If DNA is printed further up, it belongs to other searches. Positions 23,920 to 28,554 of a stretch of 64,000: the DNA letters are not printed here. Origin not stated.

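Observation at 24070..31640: Candidate non-canonical c-di-AMP module: giant helicase-like ATPase and ankyrin protein translationally coupled to CdaA, with CdaR and GlmM absent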

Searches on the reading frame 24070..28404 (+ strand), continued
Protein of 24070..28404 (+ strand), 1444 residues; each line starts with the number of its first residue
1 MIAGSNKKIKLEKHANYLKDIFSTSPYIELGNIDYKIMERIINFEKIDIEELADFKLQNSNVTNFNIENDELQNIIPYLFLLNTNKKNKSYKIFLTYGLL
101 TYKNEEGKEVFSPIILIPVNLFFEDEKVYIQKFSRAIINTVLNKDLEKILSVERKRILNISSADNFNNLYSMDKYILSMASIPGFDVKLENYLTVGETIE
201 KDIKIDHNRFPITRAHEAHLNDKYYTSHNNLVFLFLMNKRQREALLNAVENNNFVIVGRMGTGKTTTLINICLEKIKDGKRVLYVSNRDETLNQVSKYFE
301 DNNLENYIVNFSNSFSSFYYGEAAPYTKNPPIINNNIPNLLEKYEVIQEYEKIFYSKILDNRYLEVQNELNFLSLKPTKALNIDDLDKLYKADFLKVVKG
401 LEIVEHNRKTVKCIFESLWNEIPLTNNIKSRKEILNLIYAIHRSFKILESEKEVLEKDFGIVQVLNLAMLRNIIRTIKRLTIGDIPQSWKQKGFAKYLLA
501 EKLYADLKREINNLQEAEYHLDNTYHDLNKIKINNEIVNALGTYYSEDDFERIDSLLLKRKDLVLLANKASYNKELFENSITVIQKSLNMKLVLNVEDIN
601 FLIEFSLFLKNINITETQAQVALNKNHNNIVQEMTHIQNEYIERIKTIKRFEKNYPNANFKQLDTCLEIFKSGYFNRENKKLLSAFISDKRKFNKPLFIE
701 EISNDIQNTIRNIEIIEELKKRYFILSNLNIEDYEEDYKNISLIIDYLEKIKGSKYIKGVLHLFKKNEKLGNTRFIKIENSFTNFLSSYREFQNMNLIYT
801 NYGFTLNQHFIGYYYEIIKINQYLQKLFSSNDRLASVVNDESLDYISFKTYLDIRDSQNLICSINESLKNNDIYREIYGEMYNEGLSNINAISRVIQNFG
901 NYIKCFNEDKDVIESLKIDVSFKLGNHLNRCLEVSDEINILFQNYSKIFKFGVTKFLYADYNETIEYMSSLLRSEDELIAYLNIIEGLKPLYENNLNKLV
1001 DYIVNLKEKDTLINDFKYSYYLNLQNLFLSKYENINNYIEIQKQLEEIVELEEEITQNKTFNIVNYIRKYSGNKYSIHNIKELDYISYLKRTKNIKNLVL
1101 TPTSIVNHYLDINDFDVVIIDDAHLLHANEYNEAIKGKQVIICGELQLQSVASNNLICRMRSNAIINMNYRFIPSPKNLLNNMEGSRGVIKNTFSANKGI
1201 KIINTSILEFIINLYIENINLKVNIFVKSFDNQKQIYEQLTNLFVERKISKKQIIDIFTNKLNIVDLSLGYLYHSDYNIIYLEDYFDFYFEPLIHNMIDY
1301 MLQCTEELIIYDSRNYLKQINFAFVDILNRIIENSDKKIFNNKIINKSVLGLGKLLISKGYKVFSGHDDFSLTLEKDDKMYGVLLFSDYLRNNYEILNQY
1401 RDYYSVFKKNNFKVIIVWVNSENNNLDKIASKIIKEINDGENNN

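Call 27: search_solved_structures(query=A1, max_evalue=1, show_alignments=2)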
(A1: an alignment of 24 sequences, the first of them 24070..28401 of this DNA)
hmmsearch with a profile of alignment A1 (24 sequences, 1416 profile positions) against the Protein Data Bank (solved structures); distinct sequences matched with E-value up to 1: 43.
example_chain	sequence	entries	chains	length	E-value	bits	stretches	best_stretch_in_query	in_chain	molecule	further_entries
4b3f_X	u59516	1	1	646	5.3e-11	44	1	170-280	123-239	DNA-BINDING PROTEIN SMUBP-2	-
4b3g_A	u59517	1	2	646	8.8e-11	43.3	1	181-280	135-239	DNA-BINDING PROTEIN SMUBP-2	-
5eaw_A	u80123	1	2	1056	0.00086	20.1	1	210-267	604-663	DNA replication ATP-dependent helicase/nuclease DNA2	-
5eax_A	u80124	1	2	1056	0.00086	20.1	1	210-267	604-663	DNA replication ATP-dependent helicase/nuclease DNA2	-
5ean_A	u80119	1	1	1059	0.00087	20.1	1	210-267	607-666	DNA replication ATP-dependent helicase/nuclease DNA2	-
8qae_A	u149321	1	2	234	0.014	16.1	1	619-820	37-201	sc-apCC-6-SLLA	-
3caz_A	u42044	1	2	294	0.03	15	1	558-721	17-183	BAR protein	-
3j15_B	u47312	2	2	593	0.031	15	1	245-350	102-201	ABC transporter ATP-binding protein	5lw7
5mzn_A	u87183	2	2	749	0.033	14.9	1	226-267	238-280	Helicase SEN1,Helicase SEN1 | Helicase SEN1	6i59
3bk7_A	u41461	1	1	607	0.033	14.9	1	245-350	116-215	ABC transporter ATP-binding protein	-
9r1o_A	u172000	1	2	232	0.039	14.6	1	544-731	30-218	sc-apCC-6-DPH-NR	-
2px0_A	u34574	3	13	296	0.095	13.4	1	249-294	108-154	Flagellar biosynthesis protein flhF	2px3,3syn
8qad_A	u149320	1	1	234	0.099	13.3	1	545-731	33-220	sc-apCC-6-LLIA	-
8a3k_UNK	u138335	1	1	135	0.13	12.9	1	620-732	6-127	sc-apCC-4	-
6egc_A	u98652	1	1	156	0.15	12.7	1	619-734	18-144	SC_2L4HC2_23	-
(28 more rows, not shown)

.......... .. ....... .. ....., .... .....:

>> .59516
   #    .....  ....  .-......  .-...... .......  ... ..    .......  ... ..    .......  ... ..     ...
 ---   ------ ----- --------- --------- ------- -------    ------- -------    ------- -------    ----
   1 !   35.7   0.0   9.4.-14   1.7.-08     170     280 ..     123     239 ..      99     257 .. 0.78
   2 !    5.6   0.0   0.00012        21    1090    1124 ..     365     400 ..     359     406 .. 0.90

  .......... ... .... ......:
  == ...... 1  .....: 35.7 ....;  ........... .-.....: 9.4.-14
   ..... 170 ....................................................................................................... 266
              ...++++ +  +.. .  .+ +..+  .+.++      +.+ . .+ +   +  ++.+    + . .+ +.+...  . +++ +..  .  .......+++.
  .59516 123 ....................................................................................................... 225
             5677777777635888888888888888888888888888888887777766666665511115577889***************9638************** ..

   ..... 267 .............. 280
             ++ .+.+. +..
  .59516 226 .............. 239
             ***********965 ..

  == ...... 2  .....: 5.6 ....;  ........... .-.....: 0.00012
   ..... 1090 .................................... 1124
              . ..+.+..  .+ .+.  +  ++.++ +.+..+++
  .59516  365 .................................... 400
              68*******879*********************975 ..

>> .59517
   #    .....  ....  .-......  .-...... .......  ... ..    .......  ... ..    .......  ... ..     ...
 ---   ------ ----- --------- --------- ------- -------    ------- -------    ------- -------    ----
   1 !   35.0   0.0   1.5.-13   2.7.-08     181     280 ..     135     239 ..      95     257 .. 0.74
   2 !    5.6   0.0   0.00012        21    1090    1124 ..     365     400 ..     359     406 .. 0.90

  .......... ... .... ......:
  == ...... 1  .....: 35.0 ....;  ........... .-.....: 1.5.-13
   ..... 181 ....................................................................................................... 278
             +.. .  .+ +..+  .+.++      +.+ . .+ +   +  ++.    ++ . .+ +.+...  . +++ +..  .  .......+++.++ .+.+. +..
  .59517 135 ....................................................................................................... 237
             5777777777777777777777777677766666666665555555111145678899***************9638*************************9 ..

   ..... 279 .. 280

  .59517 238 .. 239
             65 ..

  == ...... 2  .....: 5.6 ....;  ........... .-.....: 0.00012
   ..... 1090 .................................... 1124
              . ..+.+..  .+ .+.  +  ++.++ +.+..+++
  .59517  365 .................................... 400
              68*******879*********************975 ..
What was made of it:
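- On SF1B (Upf1-like) helicase: Profile hit to IGHMBP2, E 5e-11 (call 27).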

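Call 38: find_encoding_contigs(protein=P0063, flank=8000, max_places=1)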
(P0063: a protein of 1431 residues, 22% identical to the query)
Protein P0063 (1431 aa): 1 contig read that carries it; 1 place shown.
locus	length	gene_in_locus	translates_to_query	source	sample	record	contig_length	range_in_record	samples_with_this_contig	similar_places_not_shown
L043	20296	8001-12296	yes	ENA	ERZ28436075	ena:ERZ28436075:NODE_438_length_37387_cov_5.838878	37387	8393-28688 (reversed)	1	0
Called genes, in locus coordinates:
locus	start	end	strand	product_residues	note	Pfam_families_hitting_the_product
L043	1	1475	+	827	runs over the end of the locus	PF09479:Flg_new, PF18998:Flg_new_2 (faint), PF09479:Flg_new, PF00704:Glyco_hydro_18, PF23916:TIM-barrel_EndoS (faint)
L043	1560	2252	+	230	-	PF01479:S4 (faint), PF00849:PseudoU_synth_2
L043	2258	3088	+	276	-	PF01171:ATP_bind_3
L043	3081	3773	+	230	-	PF00899:ThiF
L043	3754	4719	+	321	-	PF01207:Dus, PF01180:DHO_dh, PF00977:His_biosynth (weak)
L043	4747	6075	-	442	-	PF00009:GTP_EFTU (faint), PF13167:GTP-bdg_N, PF16360:GTP-bdg_M, PF00350:Dynamin_N (faint), PF01926:MMR_HSR1, PF02421:FeoB_N (weak)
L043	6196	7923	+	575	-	PF02861:Clp_N, PF05621:TniB (faint), PF00004:AAA, PF17871:AAA_lid_9, PF07724:AAA_2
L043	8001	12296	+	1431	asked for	-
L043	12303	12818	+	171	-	PF12796:Ank_2, PF13857:Ank_5, PF13637:Ank_4, PF13857:Ank_5, PF13637:Ank_4, PF12796:Ank_2, PF13857:Ank_5, PF00023:Ank, +5 more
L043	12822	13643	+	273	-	PF02457:DAC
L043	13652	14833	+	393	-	-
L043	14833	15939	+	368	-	PF01128:IspD, PF12804:NTP_transf_3 (weak), PF02542:YgbB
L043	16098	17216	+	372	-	PF02615:Ldh_2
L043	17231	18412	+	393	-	PF00390:malic, PF01262:AlaDh_PNT_C (weak), PF03949:Malic_M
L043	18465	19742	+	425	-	PF09861:Lar_N, PF21113:LarA_C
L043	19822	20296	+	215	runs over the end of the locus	PF09560:Spore_YunB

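Call 39: find_encoding_contigs(protein=P0058, flank=8000, max_places=1)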
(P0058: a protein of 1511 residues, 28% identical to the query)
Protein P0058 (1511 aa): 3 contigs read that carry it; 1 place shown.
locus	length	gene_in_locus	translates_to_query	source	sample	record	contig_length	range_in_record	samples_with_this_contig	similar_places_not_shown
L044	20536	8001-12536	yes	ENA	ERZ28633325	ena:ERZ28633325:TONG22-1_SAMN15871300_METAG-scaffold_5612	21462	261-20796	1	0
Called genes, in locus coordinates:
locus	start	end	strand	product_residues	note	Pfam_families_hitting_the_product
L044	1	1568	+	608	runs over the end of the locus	?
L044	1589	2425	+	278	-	PF16244:DUF4901 (weak)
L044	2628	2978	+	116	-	-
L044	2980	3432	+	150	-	PF01957:NfeD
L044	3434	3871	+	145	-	-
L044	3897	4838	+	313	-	PF01145:Band_7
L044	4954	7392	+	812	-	PF20578:aBig_2, PF00753:Lactamase_B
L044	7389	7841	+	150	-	PF00293:NUDIX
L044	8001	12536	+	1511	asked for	-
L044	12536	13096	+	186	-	-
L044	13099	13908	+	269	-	PF02457:DAC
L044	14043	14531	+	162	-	PF01257:2Fe-2S_thioredx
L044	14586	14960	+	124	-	-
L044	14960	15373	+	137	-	PF13581:HATPase_c_2, PF02518:HATPase_c (weak)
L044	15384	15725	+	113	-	PF07085:DRTGG (weak)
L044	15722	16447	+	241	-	-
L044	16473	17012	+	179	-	PF02518:HATPase_c, PF13589:HATPase_c_3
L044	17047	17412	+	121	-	-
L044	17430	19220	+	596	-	PF01257:2Fe-2S_thioredx (weak), PF01512:Complex1_51K, PF10531:SLBB (weak), PF10589:NADH_4Fe-4S, PF13237:Fer4_10 (weak), PF12838:Fer4_7, PF13187:Fer4_9, PF14697:Fer4_21, +4 more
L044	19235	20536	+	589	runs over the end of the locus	PF13510:Fer2_4, PF10588:NADH-G_4Fe-4S_3 (weak), PF22609:Fe_hydrogense_Fe-S_bd (weak), PF14697:Fer4_21 (weak), PF22117:Fer4_Nqo3 (weak), PF12838:Fer4_7 (weak), PF02906:Fe_hyd_lg_C, PF02256:Fe_hyd_SSU, +4 more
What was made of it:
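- It is absent next to the relocated trio in L044 (call 39).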

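Call 40: find_encoding_contigs(protein=P0059, flank=8000, max_places=1)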
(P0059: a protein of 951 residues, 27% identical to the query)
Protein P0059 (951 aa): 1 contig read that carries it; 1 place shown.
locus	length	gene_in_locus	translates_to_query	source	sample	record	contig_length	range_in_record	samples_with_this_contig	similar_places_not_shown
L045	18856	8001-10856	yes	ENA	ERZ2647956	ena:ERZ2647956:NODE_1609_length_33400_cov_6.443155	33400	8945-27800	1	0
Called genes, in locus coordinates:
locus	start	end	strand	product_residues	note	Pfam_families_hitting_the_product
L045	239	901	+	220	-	-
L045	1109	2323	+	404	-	PF13173:AAA_14, PF13635:DUF4143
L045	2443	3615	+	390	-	PF02638:GHL10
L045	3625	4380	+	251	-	-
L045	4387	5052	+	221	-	-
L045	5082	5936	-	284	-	PF16360:GTP-bdg_M, PF00009:GTP_EFTU (faint), PF02421:FeoB_N (faint), PF01926:MMR_HSR1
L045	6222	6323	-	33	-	-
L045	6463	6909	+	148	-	-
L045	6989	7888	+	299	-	PF02645:DegV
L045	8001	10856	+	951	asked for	PF13086:AAA_11 (faint)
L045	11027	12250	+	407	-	-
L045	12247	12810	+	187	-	-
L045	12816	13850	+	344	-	-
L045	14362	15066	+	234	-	PF13338:AbiEi_4 (weak)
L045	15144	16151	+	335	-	PF13310:Virulence_RhuM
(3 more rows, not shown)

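Call 45: search_protein_families(library=padloc, proteins=[window:24070-28404:+], max_evalue=0.01)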
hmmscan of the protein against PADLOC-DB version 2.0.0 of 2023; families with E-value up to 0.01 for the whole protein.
window:24070-28404:+ (1444 aa): 2 families
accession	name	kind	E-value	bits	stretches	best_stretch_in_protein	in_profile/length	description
PDLC05009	PDC-S37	-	6.3e-18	62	2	241-529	298-588/1550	-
PDLC04140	mad8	-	6.7e-06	23.8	1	249-368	25-141/314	mads_8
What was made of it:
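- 24070..28404 (+): Giant gene, 1444 aa, soluble. It has a DUF4011-like N-domain (about aa 90-230) and an Upf1-like SF1B core. The core keeps motif Q/I/Ia (Q241, GTGKTT 261-266, VLYVS) and is split by an all-helical insertion of about 750 aa. After the insertion come motif II (IIDDAH 1118-1123), III (GELQ, from 1144), IV (YRF 1170-1172), a RecA2-like fold in which I could not recognise motifs V/VI, and a C-terminal alpha/beta domain of about 100 aa. PADLOC PDC-S37, E 6e-18, partial (call 45).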
